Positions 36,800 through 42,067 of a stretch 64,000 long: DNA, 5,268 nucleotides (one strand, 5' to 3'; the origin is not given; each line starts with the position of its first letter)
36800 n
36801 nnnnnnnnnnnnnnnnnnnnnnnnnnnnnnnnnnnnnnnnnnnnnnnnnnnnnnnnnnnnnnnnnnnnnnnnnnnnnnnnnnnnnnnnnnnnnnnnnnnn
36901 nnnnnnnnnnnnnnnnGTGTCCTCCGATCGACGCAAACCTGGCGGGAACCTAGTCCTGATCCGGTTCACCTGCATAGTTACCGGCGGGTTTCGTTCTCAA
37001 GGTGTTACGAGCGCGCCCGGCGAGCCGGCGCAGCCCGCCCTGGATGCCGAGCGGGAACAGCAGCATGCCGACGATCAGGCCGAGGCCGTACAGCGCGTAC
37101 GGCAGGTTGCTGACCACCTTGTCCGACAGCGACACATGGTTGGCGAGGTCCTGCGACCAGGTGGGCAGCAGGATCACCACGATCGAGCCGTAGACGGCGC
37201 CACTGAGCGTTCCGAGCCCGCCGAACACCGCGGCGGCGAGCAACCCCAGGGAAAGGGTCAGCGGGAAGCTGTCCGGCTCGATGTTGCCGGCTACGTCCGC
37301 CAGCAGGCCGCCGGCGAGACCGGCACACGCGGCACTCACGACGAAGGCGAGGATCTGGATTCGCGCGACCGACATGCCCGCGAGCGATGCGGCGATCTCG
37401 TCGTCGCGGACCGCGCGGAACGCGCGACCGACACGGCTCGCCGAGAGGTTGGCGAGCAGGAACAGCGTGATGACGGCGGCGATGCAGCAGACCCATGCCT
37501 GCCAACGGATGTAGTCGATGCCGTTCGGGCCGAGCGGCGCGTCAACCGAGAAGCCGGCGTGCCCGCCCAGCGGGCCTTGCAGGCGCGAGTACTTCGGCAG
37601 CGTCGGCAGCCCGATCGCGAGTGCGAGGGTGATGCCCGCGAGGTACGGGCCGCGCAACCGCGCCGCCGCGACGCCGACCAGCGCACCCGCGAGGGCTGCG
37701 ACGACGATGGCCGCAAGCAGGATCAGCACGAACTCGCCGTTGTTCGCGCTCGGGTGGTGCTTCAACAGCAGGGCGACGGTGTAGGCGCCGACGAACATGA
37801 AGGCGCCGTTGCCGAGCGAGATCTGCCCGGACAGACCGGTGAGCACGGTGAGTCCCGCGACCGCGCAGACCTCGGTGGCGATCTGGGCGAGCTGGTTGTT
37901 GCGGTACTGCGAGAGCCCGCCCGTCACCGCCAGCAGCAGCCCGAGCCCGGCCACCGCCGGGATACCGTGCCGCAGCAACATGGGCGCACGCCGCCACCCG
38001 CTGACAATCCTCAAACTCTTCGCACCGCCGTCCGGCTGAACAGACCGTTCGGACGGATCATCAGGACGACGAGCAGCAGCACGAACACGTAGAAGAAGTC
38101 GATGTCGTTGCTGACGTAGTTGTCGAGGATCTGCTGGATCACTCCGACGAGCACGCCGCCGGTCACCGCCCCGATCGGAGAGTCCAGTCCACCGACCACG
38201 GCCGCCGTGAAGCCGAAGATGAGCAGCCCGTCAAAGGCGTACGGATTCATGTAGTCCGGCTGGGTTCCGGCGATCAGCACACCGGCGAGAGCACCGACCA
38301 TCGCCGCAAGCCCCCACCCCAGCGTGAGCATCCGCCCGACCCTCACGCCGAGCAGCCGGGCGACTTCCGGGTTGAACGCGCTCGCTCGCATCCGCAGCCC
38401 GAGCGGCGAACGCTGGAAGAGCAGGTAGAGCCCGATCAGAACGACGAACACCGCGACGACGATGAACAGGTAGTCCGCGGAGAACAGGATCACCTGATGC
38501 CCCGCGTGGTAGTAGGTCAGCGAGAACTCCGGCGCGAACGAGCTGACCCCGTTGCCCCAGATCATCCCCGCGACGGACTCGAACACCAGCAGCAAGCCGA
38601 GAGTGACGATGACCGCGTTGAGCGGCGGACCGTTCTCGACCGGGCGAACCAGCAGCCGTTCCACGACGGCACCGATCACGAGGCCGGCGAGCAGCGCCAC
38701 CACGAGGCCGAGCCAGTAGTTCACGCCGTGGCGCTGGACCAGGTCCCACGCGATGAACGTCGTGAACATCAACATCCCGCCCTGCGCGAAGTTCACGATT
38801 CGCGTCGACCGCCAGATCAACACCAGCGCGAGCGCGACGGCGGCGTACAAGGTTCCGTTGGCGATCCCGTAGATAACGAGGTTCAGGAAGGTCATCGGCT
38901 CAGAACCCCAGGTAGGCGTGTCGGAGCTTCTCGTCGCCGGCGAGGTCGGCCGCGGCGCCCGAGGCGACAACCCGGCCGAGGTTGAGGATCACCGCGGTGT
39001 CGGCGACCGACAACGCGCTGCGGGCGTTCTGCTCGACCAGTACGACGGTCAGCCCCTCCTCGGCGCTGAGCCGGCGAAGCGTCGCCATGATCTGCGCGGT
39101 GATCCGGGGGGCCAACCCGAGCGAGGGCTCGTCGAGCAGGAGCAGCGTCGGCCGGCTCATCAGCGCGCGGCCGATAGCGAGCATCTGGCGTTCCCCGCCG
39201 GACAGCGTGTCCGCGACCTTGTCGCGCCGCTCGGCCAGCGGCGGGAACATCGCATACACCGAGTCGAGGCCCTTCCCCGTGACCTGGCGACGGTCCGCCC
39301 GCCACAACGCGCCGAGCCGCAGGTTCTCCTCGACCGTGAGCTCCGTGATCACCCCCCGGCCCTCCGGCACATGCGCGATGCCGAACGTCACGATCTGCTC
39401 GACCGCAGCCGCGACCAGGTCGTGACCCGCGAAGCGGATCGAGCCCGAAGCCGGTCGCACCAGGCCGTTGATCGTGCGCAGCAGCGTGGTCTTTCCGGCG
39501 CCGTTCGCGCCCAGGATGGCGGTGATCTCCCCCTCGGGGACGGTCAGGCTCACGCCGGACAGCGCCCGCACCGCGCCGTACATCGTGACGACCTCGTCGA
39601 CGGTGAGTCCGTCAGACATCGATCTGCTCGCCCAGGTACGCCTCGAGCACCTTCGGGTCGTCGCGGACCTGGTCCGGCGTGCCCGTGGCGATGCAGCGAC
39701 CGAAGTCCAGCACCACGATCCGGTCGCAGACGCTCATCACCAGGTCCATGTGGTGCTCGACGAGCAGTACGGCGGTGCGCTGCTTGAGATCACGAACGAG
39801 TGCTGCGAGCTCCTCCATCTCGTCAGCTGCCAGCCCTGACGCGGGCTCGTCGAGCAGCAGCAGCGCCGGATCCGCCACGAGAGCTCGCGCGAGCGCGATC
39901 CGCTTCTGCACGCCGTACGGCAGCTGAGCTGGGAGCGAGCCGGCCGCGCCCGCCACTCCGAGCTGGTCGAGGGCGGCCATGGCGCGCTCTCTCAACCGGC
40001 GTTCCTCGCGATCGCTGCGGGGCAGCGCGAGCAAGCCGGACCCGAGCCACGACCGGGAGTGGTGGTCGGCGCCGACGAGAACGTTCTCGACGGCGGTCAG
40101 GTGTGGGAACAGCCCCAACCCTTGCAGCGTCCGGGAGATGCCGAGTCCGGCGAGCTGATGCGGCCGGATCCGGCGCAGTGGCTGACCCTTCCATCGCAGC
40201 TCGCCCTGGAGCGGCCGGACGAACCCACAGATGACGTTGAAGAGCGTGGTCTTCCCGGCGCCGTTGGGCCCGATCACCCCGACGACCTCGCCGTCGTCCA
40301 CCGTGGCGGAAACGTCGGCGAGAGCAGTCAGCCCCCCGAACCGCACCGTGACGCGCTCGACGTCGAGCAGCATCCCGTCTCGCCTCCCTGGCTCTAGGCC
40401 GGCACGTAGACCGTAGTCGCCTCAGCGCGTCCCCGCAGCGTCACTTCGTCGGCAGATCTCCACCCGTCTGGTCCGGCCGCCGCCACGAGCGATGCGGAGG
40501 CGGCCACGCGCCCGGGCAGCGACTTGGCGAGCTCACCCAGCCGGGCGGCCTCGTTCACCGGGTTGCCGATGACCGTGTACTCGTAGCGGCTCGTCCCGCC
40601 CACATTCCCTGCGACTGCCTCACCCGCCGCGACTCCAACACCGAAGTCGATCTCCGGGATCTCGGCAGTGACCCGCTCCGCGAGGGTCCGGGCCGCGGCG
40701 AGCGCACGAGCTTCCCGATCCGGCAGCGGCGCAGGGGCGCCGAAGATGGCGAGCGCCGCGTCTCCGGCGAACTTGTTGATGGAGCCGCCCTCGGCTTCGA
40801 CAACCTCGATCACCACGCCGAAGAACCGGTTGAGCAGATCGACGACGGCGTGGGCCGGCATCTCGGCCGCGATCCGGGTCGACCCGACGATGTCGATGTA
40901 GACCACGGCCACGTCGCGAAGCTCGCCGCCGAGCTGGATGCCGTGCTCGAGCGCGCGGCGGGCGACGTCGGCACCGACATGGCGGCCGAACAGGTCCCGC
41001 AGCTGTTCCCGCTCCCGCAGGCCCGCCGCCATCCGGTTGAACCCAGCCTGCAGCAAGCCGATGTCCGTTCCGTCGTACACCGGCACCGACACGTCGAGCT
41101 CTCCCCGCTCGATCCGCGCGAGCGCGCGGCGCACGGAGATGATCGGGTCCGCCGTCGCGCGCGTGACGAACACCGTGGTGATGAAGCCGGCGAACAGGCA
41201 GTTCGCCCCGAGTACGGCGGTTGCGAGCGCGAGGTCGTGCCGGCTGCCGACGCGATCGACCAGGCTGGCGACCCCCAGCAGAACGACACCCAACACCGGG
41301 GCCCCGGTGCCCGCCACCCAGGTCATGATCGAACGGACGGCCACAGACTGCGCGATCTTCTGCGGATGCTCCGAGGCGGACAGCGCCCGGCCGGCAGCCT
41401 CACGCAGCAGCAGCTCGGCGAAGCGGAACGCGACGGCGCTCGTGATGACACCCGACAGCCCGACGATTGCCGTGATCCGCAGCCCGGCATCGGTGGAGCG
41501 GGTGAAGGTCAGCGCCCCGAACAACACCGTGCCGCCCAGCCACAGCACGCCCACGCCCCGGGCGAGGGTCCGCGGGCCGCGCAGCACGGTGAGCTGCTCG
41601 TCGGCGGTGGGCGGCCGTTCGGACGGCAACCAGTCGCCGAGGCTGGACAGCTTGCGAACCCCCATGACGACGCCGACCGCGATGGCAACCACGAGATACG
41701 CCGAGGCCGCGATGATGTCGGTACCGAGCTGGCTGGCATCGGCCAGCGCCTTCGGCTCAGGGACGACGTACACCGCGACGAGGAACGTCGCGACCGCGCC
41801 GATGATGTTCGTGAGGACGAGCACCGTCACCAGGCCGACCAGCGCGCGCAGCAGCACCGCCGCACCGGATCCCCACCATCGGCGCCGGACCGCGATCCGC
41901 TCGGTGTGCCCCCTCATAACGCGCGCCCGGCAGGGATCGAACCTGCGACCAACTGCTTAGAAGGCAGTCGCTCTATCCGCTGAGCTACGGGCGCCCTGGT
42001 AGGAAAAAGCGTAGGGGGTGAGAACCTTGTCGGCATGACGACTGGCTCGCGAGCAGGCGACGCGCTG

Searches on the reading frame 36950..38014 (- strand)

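Call 63: search_protein_families(library=pfam, proteins=[window:36950-38014:-], max_evalue=0.0001)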
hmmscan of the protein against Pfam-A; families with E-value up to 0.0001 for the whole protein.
window:36950-38014:- (354 aa): 1 family
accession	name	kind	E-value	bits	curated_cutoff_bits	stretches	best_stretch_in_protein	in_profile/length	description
PF02653.21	BPD_transp_2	-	3.1e-38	131.9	26.8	1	42-293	6-252/269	Branched-chain amino acid transport system / permease component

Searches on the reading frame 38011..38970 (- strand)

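Call 63: search_protein_families(library=pfam, proteins=[window:38011-38970:-], max_evalue=0.0001)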
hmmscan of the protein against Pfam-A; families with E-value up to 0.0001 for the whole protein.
window:38011-38970:- (319 aa): 1 family
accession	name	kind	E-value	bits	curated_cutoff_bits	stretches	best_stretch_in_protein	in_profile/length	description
PF02653.21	BPD_transp_2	-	3.7e-35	121.8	26.8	1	33-304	3-268/269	Branched-chain amino acid transport system / permease component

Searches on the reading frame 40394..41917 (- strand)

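Call 63: search_protein_families(library=pfam, proteins=[window:40394-41917:-], max_evalue=0.0001)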
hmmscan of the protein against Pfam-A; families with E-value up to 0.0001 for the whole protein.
window:40394-41917:- (507 aa): 2 families
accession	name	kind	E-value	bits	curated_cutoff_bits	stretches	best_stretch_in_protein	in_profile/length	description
PF00211.25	Guanylate_cyc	-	6.4e-13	49.1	21.9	1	334-504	7-180/183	Adenylate and Guanylate cyclase catalytic domain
PF00672.30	HAMP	-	1.1e-09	38.8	25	1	250-302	1-53/53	HAMP domain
